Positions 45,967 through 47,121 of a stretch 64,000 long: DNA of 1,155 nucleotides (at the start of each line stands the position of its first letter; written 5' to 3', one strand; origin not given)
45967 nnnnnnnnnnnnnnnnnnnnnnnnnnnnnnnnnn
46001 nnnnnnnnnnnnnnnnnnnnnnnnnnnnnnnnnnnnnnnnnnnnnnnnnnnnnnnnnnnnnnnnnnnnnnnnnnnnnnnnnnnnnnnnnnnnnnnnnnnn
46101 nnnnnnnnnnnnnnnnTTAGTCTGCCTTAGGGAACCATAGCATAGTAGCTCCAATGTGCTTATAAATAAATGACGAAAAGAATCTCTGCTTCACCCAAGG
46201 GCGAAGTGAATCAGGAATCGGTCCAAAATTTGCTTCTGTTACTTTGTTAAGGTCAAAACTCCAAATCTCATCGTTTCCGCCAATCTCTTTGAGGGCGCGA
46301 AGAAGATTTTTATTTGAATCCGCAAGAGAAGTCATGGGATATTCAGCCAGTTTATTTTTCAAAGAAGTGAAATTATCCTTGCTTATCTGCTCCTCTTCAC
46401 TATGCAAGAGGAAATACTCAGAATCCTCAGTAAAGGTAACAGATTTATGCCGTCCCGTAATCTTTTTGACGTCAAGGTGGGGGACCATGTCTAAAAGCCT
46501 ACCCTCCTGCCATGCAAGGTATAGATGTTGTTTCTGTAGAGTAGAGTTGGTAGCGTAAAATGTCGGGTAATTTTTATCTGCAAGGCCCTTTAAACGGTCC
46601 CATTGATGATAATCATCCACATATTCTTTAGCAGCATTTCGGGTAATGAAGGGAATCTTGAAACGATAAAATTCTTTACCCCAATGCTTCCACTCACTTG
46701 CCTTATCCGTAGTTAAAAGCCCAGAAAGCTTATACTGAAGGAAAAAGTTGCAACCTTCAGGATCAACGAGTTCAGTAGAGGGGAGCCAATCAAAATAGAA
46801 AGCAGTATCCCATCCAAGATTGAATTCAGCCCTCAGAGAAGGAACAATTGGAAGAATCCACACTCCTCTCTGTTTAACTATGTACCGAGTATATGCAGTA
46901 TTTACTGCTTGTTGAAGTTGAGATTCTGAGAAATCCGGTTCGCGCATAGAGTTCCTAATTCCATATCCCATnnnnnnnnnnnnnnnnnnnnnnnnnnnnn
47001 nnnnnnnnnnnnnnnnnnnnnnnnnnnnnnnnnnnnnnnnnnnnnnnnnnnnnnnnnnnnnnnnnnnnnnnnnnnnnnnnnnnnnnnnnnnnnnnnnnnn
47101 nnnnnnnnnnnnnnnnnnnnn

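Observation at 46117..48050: An AT-rich (about 40% GC) three-gene island of orphan proteins abuts an orphan T9SS CTD remnant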

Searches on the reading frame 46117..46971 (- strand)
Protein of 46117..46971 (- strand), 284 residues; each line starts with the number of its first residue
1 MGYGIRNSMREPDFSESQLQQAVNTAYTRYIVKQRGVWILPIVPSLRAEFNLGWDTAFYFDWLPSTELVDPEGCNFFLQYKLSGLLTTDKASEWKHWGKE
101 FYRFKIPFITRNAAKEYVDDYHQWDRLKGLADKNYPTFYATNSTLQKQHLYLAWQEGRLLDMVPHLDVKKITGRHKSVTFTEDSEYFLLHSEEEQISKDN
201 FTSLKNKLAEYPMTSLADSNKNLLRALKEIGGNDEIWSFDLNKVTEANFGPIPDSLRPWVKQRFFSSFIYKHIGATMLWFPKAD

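Call 3: search_protein_families(library=pfam, proteins=[window:46117-46971:-], max_evalue=1)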
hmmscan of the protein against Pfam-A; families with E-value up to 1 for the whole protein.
window:46117-46971:- (284 aa): 0 families

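Call 4: search_protein_families(library=padloc, proteins=[window:46117-46971:-], max_evalue=1)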
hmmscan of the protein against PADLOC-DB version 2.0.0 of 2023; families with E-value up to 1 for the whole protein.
window:46117-46971:- (284 aa): 0 families

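Call 6: search_protein_families(library=phrogs, proteins=[window:46117-46971:-], max_evalue=1)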
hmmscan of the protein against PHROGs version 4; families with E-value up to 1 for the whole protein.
window:46117-46971:- (284 aa): 0 families

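Call 7: search_protein_families(library=ncbifam, proteins=[window:46117-46971:-], max_evalue=1)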
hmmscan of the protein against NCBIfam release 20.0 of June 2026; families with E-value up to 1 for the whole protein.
window:46117-46971:- (284 aa): 0 families
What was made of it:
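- Checked: None hits Pfam, NCBIfam, PADLOC or PHROGs (calls 3, 4, 6, 7).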

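Call 8: find_homologous_proteins(query=window:46117-46971:-)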
Query window:46117-46971:- (284 aa): 153 proteins with E <= 0.001 among 472 candidates; the best 120 are listed.
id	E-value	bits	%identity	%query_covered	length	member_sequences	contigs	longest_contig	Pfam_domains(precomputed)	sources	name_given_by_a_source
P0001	5.6e-189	645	100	97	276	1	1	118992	-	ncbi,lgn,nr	ncbi:MAG: hypothetical protein NTW14_10990 [bacterium]|nr:hypothetical protein [bacterium]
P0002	4.4e-100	353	58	96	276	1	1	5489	-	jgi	jgi:hypothetical protein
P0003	1.9e-99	351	57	97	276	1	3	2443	-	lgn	-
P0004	1.7e-97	344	56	96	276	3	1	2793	-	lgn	-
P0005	2.0e-97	344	57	96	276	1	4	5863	-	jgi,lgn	-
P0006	2.2e-97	344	57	96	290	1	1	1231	-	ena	-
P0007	3.2e-97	343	57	96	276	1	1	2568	-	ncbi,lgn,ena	-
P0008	5.5e-97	343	58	97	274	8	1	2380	-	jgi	jgi:hypothetical protein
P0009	8.3e-97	342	58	97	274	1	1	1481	-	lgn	-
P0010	3.1e-96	340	54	97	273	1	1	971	-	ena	-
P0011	4.9e-96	340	56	96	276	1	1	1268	-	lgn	-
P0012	2.3e-95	337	55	96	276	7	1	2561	-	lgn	-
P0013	5.9e-95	336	54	96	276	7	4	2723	-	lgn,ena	-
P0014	6.4e-95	336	56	96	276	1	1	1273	-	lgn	-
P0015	7.6e-95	336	57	96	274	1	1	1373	-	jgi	-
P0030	8.8e-93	329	55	96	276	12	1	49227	-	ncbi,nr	ncbi:MAG: hypothetical protein Q8L15_12120 [Methylobacter sp.]|nr:hypothetical protein [Methylobacte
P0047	2.4e-89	318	53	97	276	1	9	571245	-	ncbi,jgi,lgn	-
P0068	1.4e-86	308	54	97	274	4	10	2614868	-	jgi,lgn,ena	-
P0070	3.4e-86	307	51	96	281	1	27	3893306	-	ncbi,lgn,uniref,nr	ncbi:hypothetical protein ACI2S5_24270 [Ralstonia nicotianae]|uniref:hypothetical protein n=1 Tax=Ra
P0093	2.5e-80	288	49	96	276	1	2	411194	-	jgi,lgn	-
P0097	1.8e-79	285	50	96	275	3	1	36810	-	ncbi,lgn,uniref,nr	ncbi:hypothetical protein [Paraburkholderia silvatlantica]|uniref:hypothetical protein n=1 Tax=Parab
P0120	1.0e-72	263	48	96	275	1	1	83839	-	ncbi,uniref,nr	ncbi:hypothetical protein ABRZ24_18860 [Brenneria populi]|uniref:Uncharacterized protein n=1 Tax=Bre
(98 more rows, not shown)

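Call 10: find_encoding_contigs(protein=P0070, flank=6000, max_places=3)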
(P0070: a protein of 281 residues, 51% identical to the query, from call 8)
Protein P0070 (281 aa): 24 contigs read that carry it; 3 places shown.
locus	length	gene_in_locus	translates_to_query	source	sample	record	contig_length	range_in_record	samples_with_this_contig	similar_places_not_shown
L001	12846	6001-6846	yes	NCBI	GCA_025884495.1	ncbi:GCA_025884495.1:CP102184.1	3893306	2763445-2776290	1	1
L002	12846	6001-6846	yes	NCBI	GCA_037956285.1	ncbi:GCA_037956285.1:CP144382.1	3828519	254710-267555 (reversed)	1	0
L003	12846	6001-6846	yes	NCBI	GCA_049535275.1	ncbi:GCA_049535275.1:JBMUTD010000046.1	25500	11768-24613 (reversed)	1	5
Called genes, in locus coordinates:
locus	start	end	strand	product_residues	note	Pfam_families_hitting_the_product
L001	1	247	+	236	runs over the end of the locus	-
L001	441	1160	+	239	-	PF00027:cNMP_binding, PF13545:HTH_Crp_2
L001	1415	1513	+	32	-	-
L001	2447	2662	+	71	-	-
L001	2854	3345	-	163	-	-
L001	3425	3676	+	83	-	PF02604:PhdYeFM_antitox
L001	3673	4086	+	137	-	PF01850:PIN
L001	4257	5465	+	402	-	-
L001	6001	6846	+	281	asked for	-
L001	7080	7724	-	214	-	PF20039:DUF6441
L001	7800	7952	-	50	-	-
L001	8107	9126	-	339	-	PF02899:Phage_int_SAM_1 (weak), PF00589:Phage_integrase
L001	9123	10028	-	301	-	PF00589:Phage_integrase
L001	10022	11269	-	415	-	PF02899:Phage_int_SAM_1 (faint), PF00589:Phage_integrase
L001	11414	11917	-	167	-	PF27730:UCP028589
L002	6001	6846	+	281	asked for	-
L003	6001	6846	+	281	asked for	-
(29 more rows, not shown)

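Call 11: find_encoding_contigs(protein=P0030, flank=6000, max_places=2)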
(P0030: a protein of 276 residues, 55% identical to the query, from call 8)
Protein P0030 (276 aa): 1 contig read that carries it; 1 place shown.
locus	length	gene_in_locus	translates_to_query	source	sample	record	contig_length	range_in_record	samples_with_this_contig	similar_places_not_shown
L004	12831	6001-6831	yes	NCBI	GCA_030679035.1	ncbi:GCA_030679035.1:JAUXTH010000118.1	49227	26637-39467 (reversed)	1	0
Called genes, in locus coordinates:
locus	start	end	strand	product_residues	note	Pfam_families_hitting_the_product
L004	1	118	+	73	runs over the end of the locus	PF20075:DUF6471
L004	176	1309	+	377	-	PF01381:HTH_3 (faint)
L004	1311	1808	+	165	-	-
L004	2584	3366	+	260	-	-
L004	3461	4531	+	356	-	PF12686:DUF3800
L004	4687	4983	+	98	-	-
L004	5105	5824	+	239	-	-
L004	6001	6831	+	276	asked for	-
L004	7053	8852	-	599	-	PF00515:TPR_1 (faint)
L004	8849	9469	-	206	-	-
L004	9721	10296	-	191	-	PF00313:CSD, PF05901:Excalibur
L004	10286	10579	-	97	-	PF20594:DUF6794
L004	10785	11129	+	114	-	PF09685:MamF_MmsF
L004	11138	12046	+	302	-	PF27300:YdcA, PF01223:Endonuclease_NS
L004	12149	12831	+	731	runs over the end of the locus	PF23139:OB_YrrC, PF14520:HHH_5, PF14490:HHH_RecD2, PF13245:AAA_19, PF13604:AAA_30, PF05127:NAT10_TcmA_helicase (weak), PF18335:SH3_13, PF13538:UvrD_C_2, +3 more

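Call 14: find_encoding_contigs(protein=P0001, flank=10000, max_places=3)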
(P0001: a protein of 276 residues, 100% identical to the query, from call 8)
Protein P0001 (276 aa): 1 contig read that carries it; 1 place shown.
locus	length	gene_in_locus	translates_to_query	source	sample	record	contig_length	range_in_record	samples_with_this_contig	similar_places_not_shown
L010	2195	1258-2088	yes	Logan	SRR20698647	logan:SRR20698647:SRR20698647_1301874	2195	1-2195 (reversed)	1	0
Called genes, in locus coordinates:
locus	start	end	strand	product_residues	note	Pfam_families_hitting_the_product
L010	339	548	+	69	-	-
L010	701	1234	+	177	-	-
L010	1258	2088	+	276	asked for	-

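Call 23: find_related_loci(query=A1, collection=genome_contigs, flank=6000)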
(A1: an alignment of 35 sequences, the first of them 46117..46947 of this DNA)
Query A1 (276 aa) in genome_contigs; peptide patterns used: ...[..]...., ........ (x = any residue, [..] = any of these).
68 stretches matched a pattern; 11 encode a relative of the query (tblastn E <= 1e-3); 11 distinct loci.
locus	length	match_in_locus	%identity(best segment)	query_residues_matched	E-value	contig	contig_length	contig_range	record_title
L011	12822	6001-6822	56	1-274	1e-102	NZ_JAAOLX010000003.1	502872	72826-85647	Iodobacter violaceini strain HSC-16F04 NODE_3_length_502872_cov_33.522058, whole genome shotgun sequence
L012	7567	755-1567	54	1-274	4e-99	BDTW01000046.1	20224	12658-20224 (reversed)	Bacterium BMS3Bbin13 DNA, contig: NODE_46, whole genome shotgun sequence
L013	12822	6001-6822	55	1-274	7e-98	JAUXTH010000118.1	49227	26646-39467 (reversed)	MAG: Methylobacter sp. isolate C13_maxbin.026_sub C13_k141_18664, whole genome shotgun sequence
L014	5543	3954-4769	54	1-274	1e-96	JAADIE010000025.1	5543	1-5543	MAG: Nitrospirota bacterium isolate M_MetaBat.26 contig-127_25832, whole genome shotgun sequence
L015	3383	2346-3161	49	1-273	1e-82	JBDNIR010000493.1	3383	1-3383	MAG: Marinobacter sp. isolate concoct.9.ELB k141_1060073, whole genome shotgun sequence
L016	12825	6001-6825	48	1-274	2e-77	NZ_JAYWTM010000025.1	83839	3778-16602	Brenneria populi strain D9-5 contig25, whole genome shotgun sequence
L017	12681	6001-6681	44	1-227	1e-61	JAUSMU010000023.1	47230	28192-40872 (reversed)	MAG: Gammaproteobacteria bacterium isolate E19_maxbin.088_sub E19_k141_391275, whole genome shotgun sequence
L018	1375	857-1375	47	1-173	2e-52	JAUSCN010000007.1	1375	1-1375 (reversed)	MAG: bacterium isolate E14_concoct.bin.140 E14_k141_500601, whole genome shotgun sequence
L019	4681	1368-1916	45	2-184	6e-44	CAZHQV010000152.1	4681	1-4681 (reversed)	MAG TPA_asm: uncultured Dehalococcoidales bacterium isolate SRP068000_co4_61 genome assembly, contig: NODE_39277_length_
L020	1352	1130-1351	64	1-74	1e-27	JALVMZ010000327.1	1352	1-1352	MAG: Desulfobacteraceae bacterium isolate A3_maxbin2_scaf2bin.136 A3_NODE_344697_length_1352_cov_2.102041, whole genome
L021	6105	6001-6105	60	1-35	3e-9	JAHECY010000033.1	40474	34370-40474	MAG: Gammaproteobacteria bacterium isolate Ww183 NODE_1511_length_40474_cov_4.376502, whole genome shotgun sequence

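Call 30: predict_structure(alignment_id=A1)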
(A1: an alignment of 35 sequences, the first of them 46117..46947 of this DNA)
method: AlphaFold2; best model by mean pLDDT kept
length: 276 residues; sequences in the alignment: 35
mean_pLDDT: 77.7   pTM: 0.78
mean pLDDT of the five models: 77.7, 74.9, 64.5, 55.8, 52.7
residues with pLDDT >= 90: 52; 70-90: 162; 50-70: 30; < 50: 32
segments of 3 or more residues with pLDDT < 50: 34-61
pLDDT, mean of each block of 10 residues (from residue 1): 71 77 70 41 37 40 76 83 53 83 86 88 94 88 86 91 88 87 77 87 86 95 92 85 74 82 84 71
secondary structure, 60 per line:
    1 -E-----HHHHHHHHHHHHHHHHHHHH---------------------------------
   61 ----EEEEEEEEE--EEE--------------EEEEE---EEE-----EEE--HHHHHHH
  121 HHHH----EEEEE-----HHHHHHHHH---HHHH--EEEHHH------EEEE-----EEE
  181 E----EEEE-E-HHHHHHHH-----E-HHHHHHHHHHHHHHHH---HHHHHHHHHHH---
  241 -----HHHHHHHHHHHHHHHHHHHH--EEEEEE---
elements in order: H8-27 E65-73 E76-78 E93-97 E101-103 E109-111 H114-124 E129-133 H139-147 H151-154 E157-159 E169-172 E178-181 E186-189 H193-200 H208-223 H227-237 H246-265 E268-273
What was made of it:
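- On PD-(D/E)xK nuclease superfamily (p276): The model is disordered at residues 34-61, which hold E41 and D47 (call 30).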

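Call 36: fold_search(model_id=the predicted structure, library=pdb)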
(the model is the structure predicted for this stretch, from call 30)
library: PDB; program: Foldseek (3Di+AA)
matches with E <= 10: 204; with E <= 0.001: 0
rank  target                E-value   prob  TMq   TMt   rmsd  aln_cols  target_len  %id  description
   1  3hic                  7.2e-01  0.02  0.10  0.09  15.6       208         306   11  THE CRYSTAL STRUCTURE OF PHOSPHOFRUCTOKINASE(Lin2199)FROM Listeria innocua (released 2009-07-07)
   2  3nbv_A                9.6e-01  0.06  0.07  0.07  15.1        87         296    9  X-ray Structure of Ketohexokinase in complex with AMP-PNP and fructose (released 2010-12-22)
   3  6z1p_Ad               9.6e-01  0.04  0.09  0.07  22.7       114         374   12  Structure of the mitochondrial ribosome from Tetrahymena thermophila (released 2020-06-24)
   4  7qog_C                1.1e+00  0.01  0.08  0.10  20.0       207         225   14  Portal protein assembly of the phicrAss001 virion with C12 symmetry imposed (released 2023-03-29)
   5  5byd_B                1.1e+00  0.01  0.06  0.06  14.5       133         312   14  Crystal structure of human ribokinase in P21 spacegroup (released 2016-06-15)
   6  9cwu_B                1.2e+00  0.01  0.06  0.06  14.4       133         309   14  Crystal structure of human ribokinase in complex with K+ (released 2025-08-06)
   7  6wjz_A                1.4e+00  0.02  0.07  0.06  14.4       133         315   10  Crystal structure of human ribokinase in complex with AMPCP (released 2021-04-21)
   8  3ie7                  1.4e+00  0.02  0.11  0.10  15.6       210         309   12  The crystal structure of phosphofructokinase (lin2199) from Listeria innocua in complex with ATP at 1.6A (released 2009-08-04)
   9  6oeo_C                1.5e+00  0.01  0.11  0.06  28.9       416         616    8  Cryo-EM structure of mouse RAG1/2 NFC complex (DNA1) (released 2020-01-29)
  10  3i6b_B                1.6e+00  0.10  0.09  0.14  13.7        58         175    9  Crystal structure of YrbI lacking the last 8 residues, in complex with Kdo and inorganic phosphate (released 2009-09-01)
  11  5wbm_B                1.6e+00  0.02  0.08  0.08  11.5        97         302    7  Structure of human Ketohexokinase complexed with hits from fragment screening (released 2017-09-13)
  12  3ij5_C                1.7e+00  0.11  0.09  0.14  13.8        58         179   12  1.95 Angstrom Resolution Crystal Structure of 3-deoxy-D-manno-octulosonate 8-phosphate phosphatase from Yersinia pesti (released 2009-08-11)
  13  5byf_A                1.7e+00  0.01  0.06  0.06  14.4       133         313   14  Crystal structure of human ribokinase in complex with AMP (released 2016-06-15)
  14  5byc_B                1.7e+00  0.01  0.06  0.06  14.4       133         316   14  Crystal structure of human ribokinase in C2 spacegroup (released 2016-06-15)
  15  2r8x_H                1.8e+00  0.07  0.08  0.11  13.8        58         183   10  Crystal structure of YrbI phosphatase from Escherichia coli (released 2008-09-23)
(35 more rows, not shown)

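Call 37: find_encoding_contigs(protein=P0068, flank=7000, max_places=4)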
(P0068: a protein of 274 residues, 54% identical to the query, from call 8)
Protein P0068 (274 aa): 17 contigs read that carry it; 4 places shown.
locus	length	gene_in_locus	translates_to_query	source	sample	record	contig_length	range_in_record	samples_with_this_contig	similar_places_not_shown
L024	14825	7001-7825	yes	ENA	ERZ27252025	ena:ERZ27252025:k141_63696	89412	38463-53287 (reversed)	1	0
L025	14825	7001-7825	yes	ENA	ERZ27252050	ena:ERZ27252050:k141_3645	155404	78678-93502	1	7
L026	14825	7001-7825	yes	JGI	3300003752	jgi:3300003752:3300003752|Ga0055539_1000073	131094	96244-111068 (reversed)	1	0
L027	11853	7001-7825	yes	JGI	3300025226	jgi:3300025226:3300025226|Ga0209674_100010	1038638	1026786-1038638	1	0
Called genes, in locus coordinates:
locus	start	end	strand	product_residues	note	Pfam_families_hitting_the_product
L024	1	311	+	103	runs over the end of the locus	PF08770:SoxZ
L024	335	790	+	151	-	PF02635:DsrE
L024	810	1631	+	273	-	PF21342:SoxA-TsdA_cyt-c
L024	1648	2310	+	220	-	PF00034:Cytochrom_C (faint)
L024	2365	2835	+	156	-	PF00578:AhpC-TSA, PF08534:Redoxin, PF00085:Thioredoxin (weak), PF13098:Thioredoxin_2 (weak), PF13905:Thioredoxin_8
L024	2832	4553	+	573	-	PF02872:5_nucleotid_C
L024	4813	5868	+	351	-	PF00144:Beta-lactamase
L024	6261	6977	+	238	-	-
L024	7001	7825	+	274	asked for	-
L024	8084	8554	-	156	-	-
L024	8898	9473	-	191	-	-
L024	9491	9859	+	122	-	-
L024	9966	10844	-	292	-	PF07506:RepB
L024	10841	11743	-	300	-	PF02195:ParB_N, PF07506:RepB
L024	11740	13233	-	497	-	PF00239:Resolvase, PF07508:Recombinase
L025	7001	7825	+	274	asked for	-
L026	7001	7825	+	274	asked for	-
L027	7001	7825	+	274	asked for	-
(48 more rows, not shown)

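Call 40: search_solved_structures(query=A1, max_evalue=10, show_alignments=2)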
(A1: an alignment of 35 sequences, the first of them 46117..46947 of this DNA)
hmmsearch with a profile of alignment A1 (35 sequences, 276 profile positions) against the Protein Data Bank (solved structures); distinct sequences matched with E-value up to 10: 6.
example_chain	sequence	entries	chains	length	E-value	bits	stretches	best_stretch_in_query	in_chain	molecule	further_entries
2f82_A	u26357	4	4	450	0.7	12.7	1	174-244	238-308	HMG-CoA synthase | 3-Hydroxy-3-methylglutaryl coenzyme A synthase 1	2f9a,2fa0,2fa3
7cqt_A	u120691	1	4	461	0.73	12.6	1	174-244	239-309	3-hydroxy-3-methylglutaryl coenzyme A synthase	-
7n3t_C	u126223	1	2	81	0.75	12.6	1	166-237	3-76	Designed TrkA-binding miniprotein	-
9kns_A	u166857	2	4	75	4.2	10.1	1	180-244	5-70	Protein Hook homolog 3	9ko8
8sde_A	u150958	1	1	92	5.4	9.8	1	197-244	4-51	Tripartite motif-containing protein 29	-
8fjg_A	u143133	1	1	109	5.7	9.7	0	188-255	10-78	H12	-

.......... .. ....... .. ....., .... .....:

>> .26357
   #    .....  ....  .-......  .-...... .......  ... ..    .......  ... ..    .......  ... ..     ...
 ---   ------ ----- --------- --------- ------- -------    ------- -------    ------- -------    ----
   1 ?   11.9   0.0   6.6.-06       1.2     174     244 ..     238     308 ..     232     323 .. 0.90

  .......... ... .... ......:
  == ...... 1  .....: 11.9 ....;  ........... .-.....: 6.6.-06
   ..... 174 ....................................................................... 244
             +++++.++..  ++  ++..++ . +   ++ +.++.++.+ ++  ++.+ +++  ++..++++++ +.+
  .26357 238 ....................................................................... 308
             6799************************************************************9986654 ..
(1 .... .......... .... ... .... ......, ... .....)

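Call 42: search_protein_families(library=pfam, alignment_id=A1, max_evalue=1)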
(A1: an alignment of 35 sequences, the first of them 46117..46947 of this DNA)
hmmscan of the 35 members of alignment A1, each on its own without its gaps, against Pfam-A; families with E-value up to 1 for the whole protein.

A. member 1, window:46117-46947:- (276 aa): 0 families

B. families by the number of members that match (of 35 scanned): 18 families
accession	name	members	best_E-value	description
PF15949.10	DUF4757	3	0.0074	Domain of unknown function (DUF4757)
PF19119.5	DUF5803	1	0.019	Family of unknown function (DUF5803)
PF19921.4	bpX5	1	0.04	MoxR-vWA-beta-propeller ternary system domain bpX5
PF23813.1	AdfA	1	0.078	Anti-DarT factor A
PF20656.2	MS_N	1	0.078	Malate synthase, N-terminal domain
PF07832.17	Bse634I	1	0.089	Cfr10I/Bse634I restriction endonuclease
PF13367.11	PrsW-protease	1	0.11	PrsW family intramembrane metalloprotease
PF10929.13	DUF2811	1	0.11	Protein of unknown function (DUF2811)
PF12867.12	DinB_2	1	0.11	DinB superfamily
PF13547.12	GTA_TIM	1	0.13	GTA TIM-barrel-like domain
PF00311.23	PEPcase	1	0.13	Phosphoenolpyruvate carboxylase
PF02697.20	VAPB_antitox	1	0.14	Putative antitoxin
PF12578.13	3-PAP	1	0.17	Myotubularin-associated protein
PF21718.4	KH_DTX3L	1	0.17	DTX3L, KH-like domain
PF14066.11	DUF4256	1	0.22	Protein of unknown function (DUF4256)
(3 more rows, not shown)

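Call 44: search_dna_similar(query=window:46117-46947:-, collection=plasmids, mode=protein, max_rows=20)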
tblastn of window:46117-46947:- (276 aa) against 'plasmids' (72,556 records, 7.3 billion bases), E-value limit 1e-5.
Records with a match: 1; places in all: 1; records where one place covers at least 80% of the query: 1.
Best place of each record, by identity: <60% 1.
By first word of the organism name: Pseudoalteromonas 1.
By predicted mobility (MOB-suite, as given by PLSDB): non-mobilizable 1.
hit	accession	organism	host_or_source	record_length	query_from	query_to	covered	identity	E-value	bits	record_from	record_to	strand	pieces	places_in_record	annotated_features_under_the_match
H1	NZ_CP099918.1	Pseudoalteromonas xiamenensis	Anadara tuberculosa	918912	1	273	99%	49.1%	3e-78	265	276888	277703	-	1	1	hypothetical protein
